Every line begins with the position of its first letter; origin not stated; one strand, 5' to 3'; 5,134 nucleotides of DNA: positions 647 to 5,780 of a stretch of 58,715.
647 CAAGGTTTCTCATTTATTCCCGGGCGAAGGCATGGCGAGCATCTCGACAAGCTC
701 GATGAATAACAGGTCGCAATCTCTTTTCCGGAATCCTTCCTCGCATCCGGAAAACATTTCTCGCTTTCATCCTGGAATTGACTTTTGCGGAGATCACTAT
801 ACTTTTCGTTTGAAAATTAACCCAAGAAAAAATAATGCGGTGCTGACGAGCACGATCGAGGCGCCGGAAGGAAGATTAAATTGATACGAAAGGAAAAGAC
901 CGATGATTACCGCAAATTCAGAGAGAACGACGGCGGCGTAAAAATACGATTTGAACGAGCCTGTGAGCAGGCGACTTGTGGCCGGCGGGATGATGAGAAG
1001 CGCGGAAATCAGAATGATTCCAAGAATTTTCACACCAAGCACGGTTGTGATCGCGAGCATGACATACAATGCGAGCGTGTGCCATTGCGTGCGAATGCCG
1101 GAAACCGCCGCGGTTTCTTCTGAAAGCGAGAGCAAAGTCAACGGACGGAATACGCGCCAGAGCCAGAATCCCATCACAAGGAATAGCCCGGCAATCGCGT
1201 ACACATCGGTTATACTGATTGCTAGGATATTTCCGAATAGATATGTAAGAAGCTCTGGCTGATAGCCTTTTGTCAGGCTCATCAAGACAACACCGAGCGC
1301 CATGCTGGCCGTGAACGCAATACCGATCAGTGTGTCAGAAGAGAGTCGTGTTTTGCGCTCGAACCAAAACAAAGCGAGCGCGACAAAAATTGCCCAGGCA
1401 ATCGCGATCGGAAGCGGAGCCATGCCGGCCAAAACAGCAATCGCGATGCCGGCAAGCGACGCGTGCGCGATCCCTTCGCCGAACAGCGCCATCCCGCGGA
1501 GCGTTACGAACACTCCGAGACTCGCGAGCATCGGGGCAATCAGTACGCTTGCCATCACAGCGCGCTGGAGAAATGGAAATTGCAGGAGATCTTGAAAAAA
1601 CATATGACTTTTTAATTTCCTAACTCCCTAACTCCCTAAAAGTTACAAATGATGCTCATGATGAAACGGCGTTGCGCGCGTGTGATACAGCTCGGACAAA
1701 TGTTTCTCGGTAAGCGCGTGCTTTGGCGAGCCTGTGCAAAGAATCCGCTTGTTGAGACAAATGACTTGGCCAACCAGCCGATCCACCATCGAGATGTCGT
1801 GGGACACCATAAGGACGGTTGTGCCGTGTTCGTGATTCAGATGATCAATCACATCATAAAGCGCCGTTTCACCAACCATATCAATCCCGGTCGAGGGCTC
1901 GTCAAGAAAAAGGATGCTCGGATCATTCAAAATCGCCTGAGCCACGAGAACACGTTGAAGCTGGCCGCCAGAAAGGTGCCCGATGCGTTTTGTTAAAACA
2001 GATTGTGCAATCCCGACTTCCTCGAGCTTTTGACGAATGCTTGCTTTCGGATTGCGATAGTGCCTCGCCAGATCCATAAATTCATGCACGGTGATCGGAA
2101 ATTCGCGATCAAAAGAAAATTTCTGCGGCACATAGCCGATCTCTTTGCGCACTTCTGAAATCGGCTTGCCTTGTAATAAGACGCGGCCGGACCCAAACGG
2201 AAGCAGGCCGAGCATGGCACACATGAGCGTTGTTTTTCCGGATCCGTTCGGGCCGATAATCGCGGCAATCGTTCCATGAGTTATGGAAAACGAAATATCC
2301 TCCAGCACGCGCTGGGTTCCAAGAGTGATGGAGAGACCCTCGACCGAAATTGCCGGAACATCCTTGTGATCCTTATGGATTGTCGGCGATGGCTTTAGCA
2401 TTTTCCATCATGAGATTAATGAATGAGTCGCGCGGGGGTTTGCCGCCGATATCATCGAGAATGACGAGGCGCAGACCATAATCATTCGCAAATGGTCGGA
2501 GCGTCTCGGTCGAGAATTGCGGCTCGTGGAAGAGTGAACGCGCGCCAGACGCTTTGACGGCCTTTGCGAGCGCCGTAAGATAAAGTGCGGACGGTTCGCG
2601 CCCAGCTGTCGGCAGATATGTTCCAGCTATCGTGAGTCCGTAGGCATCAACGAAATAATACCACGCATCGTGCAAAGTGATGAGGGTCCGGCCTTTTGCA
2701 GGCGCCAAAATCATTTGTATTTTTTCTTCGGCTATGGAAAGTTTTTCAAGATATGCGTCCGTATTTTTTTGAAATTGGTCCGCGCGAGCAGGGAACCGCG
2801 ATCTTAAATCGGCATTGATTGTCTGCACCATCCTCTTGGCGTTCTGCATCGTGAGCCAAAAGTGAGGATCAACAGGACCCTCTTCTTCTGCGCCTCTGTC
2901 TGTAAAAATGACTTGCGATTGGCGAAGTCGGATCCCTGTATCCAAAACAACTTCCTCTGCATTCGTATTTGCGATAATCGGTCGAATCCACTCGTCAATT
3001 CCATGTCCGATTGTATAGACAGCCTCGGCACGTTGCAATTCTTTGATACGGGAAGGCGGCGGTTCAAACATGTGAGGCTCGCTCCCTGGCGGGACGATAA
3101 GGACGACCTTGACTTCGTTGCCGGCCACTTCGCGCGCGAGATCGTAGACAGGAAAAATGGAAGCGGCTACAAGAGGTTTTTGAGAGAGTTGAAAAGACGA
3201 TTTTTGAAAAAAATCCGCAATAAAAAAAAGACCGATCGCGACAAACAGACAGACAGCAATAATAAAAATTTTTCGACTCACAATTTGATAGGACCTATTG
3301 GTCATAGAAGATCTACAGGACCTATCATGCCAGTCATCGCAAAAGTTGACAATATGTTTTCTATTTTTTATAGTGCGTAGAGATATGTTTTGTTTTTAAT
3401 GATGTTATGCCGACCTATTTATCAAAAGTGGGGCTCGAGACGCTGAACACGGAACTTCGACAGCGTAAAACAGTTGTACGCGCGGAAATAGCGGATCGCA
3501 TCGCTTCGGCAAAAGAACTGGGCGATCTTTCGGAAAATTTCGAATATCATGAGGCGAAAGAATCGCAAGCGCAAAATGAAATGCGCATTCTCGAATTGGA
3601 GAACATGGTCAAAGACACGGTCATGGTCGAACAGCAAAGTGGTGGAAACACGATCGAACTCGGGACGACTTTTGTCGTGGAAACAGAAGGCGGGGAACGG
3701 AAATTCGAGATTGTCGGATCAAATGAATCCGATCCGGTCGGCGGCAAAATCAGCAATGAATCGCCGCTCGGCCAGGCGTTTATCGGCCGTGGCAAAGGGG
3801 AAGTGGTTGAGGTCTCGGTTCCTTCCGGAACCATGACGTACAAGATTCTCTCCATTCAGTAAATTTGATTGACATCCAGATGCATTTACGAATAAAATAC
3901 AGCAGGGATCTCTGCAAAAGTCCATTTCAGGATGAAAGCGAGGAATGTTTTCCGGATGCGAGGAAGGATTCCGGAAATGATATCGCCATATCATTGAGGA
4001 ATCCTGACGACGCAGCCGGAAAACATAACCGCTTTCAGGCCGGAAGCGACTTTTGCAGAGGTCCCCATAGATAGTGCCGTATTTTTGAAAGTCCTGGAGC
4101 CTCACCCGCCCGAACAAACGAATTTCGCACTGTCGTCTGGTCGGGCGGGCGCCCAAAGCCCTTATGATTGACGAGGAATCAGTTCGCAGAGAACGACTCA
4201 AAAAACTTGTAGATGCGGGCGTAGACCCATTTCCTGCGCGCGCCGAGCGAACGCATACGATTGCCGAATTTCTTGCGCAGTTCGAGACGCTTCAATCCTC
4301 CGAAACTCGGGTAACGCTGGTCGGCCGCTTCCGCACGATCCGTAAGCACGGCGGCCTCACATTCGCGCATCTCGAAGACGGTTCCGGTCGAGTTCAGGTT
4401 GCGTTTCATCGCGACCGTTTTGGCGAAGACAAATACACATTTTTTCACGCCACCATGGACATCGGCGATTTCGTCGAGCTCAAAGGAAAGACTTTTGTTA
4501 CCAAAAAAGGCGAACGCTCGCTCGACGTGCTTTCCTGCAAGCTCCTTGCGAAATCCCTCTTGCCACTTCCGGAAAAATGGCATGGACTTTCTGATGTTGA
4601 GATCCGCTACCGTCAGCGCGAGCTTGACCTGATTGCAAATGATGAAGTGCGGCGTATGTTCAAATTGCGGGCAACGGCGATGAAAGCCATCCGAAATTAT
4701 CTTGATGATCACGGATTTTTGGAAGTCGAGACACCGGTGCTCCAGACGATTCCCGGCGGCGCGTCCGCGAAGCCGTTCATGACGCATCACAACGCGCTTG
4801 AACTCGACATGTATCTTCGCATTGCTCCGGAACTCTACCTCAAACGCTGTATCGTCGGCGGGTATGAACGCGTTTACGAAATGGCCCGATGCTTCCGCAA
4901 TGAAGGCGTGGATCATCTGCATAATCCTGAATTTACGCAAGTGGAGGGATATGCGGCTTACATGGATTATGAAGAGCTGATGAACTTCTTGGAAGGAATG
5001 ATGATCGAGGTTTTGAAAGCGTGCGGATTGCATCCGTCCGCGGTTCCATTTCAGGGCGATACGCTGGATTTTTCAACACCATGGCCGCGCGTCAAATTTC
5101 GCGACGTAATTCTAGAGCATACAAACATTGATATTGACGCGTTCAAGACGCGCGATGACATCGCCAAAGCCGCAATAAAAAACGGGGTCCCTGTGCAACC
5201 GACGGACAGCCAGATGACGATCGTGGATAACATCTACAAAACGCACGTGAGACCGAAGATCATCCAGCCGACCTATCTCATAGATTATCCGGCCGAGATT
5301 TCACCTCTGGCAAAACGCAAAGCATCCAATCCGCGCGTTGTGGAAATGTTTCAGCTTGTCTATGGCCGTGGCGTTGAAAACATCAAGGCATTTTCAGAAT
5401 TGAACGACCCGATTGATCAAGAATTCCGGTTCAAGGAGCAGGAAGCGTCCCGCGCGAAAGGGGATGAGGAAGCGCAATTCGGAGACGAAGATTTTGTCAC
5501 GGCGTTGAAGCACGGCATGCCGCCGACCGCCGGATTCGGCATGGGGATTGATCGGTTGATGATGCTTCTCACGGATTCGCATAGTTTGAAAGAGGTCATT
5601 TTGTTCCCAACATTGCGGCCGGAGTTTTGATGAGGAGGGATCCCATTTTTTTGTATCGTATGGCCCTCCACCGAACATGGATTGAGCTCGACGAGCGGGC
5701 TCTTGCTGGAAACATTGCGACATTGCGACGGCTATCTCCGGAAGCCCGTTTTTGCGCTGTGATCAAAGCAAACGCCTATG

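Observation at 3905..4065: F1: a 161-nt long-hairpin element present in near-identical copies in untranslated regions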

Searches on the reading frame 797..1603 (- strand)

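Call 81: search_protein_families(library=pfam, proteins=[window:797-1603:-], max_evalue=0.001)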
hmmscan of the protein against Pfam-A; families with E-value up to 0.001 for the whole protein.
window:797-1603:- (268 aa): 2 families
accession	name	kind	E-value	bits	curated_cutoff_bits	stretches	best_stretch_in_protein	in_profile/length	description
PF00950.22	ABC-3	-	1.3e-66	225.2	20.1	1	8-264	1-257/258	ABC 3 transport family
PF01032.23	FecCD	-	1e-08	35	26.5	1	45-261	79-307/311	FecCD transport family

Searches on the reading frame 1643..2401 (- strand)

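Call 81: search_protein_families(library=pfam, proteins=[window:1643-2401:-], max_evalue=0.001)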
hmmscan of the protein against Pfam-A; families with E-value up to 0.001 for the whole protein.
window:1643-2401:- (252 aa): 6 families
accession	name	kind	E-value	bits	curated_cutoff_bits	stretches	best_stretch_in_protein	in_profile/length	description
PF00005.33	ABC_tran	-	6.6e-30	104.9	25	1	33-170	1-136/137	ABC transporter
PF13304.12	AAA_21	-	5.3e-10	40.3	27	1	45-106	1-60/304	AAA domain, putative AbiEii toxin, Type IV TA system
PF02463.25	SMC_N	-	6.9e-06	26.1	40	0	43-67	24-48/220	RecF/RecN/SMC N terminal domain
PF13476.12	AAA_23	-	1.9e-05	25.8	27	1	36-70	15-45/201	AAA domain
PF13555.12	AAA_29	-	0.00016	21.8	27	1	41-67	20-46/61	P-loop containing region of AAA domain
PF13401.12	AAA_22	-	0.00032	21.5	27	1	42-199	4-121/130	AAA domain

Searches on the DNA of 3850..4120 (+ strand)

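Call 27: search_dna_similar(query=window:3895-4075:+, collection=plasmids, mode=distant, max_evalue=10, max_rows=30)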
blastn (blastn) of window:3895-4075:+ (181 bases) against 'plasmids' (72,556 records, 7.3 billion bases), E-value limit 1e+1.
Records with a match: 12; places in all: 12; records where one place covers at least 80% of the query: 0.
Best place of each record, by identity: 90-95% 1; 80-90% 9; 60-80% 2.
By first word of the organism name: Rhizobium 4; Methylocella 2; Cronobacter 2; Klebsiella 1; Allorhizobium 1; Persicobacter 1; Priestia 1.
By predicted mobility (MOB-suite, as given by PLSDB): non-mobilizable 12.
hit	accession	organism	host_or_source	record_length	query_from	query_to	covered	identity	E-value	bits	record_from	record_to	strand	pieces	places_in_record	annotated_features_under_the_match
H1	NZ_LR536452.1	Methylocella tundrae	-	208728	14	66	29%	79.6%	5e-1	42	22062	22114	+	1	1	ribonucleotide-diphosphate reductase subunit beta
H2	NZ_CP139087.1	Methylocella tundrae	Single cell,tundra wetland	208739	14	66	29%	79.6%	5e-1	42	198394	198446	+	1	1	ribonucleotide-diphosphate reductase subunit beta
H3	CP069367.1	Klebsiella pneumoniae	Homo sapiens,endotracheal aspirate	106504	70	107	21%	84.6%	5e-1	41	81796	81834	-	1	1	none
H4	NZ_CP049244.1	Allorhizobium pseudoryzae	cell culture,soil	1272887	71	107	20%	86.5%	5e-1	42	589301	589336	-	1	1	none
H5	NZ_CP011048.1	Cronobacter sakazakii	infants,primary hospital lab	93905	118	155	21%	81.6%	6e+0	38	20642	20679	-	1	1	hemagglutinin repeat-containing protein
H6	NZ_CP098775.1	Cronobacter sakazakii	cell culture,infant food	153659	118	155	21%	81.6%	6e+0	38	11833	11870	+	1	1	hemagglutinin repeat-containing protein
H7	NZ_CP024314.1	Rhizobium sp. NXC24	Phaseolus vulgaris,cell culture,plant ...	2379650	104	132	16%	89.7%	2e+0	40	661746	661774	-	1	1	record has no annotation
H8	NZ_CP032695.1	Rhizobium jaguaris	Calliandra grandiflora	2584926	104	132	16%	89.7%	2e+0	40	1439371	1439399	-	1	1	none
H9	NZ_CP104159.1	Rhizobium sp. CB3060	Leucaena leucocephala,cell culture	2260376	104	132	16%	89.7%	2e+0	40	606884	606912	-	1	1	record has no annotation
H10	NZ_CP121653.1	Rhizobium sp. CB3171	Calliandra calothyrsus,cell culture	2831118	104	132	16%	89.7%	2e+0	40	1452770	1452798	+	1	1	record has no annotation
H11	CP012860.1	Persicobacter sp. JZB09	cell culture,soil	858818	69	95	15%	89.7%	6e+0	37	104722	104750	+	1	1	record has no annotation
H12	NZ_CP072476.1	Priestia aryabhattai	mixed culture,soil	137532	8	33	14%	92.3%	2e+0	39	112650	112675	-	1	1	hypothetical protein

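Call 70: search_rna_families(source=window, start=3850, end=4120, threshold=evalue, max_evalue=1)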
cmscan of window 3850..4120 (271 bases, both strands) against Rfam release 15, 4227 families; matches with E-value up to 1: 2.
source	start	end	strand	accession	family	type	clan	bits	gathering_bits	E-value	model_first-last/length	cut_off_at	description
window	3932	4038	-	RF03404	mir-1298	Gene; miRNA;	-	18.8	70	0.26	1-104/104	no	mir-1298 microRNA precursor family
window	4017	4116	-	RF02132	HOXB13-AS1_1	Gene; lncRNA;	-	14.7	60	0.51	29-136/136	no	HOXB13 antisense RNA 1 conserved region 1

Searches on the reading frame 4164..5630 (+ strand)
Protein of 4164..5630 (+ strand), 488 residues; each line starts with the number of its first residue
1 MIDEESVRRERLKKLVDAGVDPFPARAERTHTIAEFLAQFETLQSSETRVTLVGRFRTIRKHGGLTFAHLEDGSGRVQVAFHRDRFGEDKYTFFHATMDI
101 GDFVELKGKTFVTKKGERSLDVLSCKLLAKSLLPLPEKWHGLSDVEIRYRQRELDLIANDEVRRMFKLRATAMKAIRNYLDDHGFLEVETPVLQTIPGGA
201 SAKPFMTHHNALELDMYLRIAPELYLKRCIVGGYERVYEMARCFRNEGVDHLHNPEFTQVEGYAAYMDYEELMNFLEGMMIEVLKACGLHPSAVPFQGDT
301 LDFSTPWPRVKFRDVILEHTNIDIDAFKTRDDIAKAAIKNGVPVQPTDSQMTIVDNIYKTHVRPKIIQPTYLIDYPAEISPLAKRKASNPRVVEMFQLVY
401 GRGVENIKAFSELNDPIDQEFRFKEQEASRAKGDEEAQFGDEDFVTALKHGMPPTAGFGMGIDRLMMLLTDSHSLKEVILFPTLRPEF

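Call 11: find_encoding_contigs(protein=window:4164-5630:+, flank=10000, max_places=6)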
Protein window:4164-5630:+ (488 aa): 6 contigs read that carry it; 6 places shown.
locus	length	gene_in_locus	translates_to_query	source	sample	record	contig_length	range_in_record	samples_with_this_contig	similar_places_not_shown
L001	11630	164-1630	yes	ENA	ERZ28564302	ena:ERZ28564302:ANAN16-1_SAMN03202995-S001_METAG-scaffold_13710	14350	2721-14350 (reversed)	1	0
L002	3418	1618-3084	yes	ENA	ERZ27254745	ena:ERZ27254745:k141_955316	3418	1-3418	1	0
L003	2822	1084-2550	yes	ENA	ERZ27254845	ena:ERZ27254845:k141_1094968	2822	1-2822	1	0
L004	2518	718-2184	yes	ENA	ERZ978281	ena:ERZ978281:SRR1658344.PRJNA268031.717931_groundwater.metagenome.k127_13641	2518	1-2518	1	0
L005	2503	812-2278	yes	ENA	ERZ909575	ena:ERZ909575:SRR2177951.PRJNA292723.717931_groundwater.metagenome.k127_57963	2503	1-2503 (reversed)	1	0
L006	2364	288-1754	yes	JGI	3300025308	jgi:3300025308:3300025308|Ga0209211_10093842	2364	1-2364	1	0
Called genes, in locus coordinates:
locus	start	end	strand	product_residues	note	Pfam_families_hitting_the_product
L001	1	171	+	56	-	?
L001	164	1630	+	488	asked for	PF01336:tRNA_anti-codon, PF00152:tRNA-synt_2, PF01409:tRNA-synt_2d (faint)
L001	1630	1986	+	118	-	-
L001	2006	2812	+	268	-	PF01168:Ala_racemase_N, PF00842:Ala_racemase_C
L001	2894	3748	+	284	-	-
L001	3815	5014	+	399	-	PF00342:PGI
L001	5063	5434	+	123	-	-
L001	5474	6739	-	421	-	PF01551:Peptidase_M23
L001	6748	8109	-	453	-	-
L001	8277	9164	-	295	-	PF03808:Glyco_tran_WecG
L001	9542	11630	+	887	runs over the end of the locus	PF02861:Clp_N, PF23569:NBD_SMAX1, PF00004:AAA, PF17871:AAA_lid_9, PF00004:AAA, PF07724:AAA_2, PF07728:AAA_5, PF10431:ClpB_D2-small, +6 more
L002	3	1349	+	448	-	?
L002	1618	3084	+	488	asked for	PF01336:tRNA_anti-codon, PF00152:tRNA-synt_2, PF01409:tRNA-synt_2d (faint)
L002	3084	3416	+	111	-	?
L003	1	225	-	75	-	?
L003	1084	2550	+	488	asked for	PF01336:tRNA_anti-codon, PF00152:tRNA-synt_2, PF01409:tRNA-synt_2d (faint)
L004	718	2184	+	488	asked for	PF01336:tRNA_anti-codon, PF00152:tRNA-synt_2, PF01409:tRNA-synt_2d (faint)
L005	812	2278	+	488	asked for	PF01336:tRNA_anti-codon, PF00152:tRNA-synt_2, PF01409:tRNA-synt_2d (faint)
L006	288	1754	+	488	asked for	PF01336:tRNA_anti-codon, PF00152:tRNA-synt_2, PF01409:tRNA-synt_2d (faint)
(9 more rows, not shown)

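Call 47: list_cluster_members(proteins=[window:4164-5630:+, window:13522-16185:+, window:34374-35987:-, window:3407-3862:+])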
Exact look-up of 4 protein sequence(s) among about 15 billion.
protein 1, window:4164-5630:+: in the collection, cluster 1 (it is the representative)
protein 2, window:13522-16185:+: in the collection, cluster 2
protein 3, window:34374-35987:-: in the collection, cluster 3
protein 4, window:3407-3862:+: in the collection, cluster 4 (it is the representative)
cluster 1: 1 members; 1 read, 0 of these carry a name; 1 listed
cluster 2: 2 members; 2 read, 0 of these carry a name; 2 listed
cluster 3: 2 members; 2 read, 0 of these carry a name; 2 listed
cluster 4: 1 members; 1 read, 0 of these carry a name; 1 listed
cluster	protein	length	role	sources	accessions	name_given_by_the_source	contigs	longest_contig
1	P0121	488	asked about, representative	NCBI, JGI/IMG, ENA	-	-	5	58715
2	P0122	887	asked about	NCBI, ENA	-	-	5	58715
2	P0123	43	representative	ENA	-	-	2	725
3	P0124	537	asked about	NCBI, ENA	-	-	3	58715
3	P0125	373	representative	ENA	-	-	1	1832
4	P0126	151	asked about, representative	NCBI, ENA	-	-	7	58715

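Call 91: find_homologous_proteins(query=window:4164-5630:+, max_evalue=1e-100)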
Query window:4164-5630:+ (488 aa): 7938 proteins with E <= 1e-100 among 8000 candidates; the best 120 are listed.
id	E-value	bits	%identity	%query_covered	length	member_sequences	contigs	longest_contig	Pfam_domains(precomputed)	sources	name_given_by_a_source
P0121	0.0e+0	1117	100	100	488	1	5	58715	PF01409.26,PF01336.32,PF00152.26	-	-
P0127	2.0e-278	942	83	100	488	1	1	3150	PF01409.26,PF01336.32,PF00152.26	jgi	-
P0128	2.3e-278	942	83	100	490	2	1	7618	PF01409.26,PF01336.32,PF00152.26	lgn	-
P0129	1.0e-270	916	82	97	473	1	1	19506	PF01409.26,PF01336.32,PF00152.26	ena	-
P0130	2.0e-247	840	74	100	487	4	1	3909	PF01409.26,PF01336.32,PF00152.26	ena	-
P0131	7.2e-240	815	70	100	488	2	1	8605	PF01409.26,PF01336.32,PF00152.26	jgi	-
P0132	1.0e-239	814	71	100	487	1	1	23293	PF01409.26,PF01336.32,PF00152.26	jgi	jgi:lysyl-tRNA synthetase class 2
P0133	1.3e-238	811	70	100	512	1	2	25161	PF01409.26,PF01336.32,PF00152.26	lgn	-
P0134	1.7e-238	810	71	100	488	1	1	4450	PF01409.26,PF01336.32,PF00152.26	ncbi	-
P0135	4.0e-238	809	70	100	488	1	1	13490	PF01409.26,PF01336.32,PF00152.26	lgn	-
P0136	8.7e-238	808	70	100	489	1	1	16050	PF01409.26,PF01336.32,PF00152.26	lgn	-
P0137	2.1e-237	807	70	100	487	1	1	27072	PF01409.26,PF01336.32,PF00152.26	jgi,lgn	jgi:lysyl-tRNA synthetase class 2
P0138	5.0e-237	805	70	100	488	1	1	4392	PF01409.26,PF01336.32,PF00152.26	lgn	-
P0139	5.1e-237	805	71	100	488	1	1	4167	PF01409.26,PF01336.32,PF00152.26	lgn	-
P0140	1.6e-236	804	71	100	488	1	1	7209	PF01409.26,PF01336.32,PF00152.26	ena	-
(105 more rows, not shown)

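Call 92: find_encoding_contigs(protein=P0129, flank=2500, max_places=2)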
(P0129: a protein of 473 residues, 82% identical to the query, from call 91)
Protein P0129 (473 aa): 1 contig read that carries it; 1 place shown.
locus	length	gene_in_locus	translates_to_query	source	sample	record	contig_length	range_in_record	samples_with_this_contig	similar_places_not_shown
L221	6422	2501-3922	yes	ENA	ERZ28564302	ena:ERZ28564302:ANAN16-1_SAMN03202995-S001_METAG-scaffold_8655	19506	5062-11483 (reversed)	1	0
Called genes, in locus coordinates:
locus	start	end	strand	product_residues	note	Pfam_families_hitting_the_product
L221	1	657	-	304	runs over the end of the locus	PF01297:ZnuA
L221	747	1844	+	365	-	PF07907:YibE_F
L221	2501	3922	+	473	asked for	PF01336:tRNA_anti-codon, PF00152:tRNA-synt_2, PF01409:tRNA-synt_2d (faint)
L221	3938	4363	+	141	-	PF01467:CTP_transf_like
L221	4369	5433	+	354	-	PF01168:Ala_racemase_N, PF00842:Ala_racemase_C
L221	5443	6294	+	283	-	-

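Call 93: find_encoding_contigs(protein=P0128, flank=2500, max_places=2)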
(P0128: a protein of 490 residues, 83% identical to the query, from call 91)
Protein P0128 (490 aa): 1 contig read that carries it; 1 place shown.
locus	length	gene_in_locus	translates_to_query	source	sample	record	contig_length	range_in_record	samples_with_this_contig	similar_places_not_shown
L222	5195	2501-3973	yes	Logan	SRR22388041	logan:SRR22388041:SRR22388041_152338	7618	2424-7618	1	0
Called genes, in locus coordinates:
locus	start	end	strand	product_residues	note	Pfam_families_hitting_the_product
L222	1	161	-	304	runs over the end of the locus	PF01297:ZnuA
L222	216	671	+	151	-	PF03449:GreA_GreB_N, PF01272:GreA_GreB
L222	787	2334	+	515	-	-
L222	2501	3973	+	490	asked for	PF01336:tRNA_anti-codon, PF00152:tRNA-synt_2, PF01409:tRNA-synt_2d (weak)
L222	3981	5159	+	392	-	PF01168:Ala_racemase_N, PF00842:Ala_racemase_C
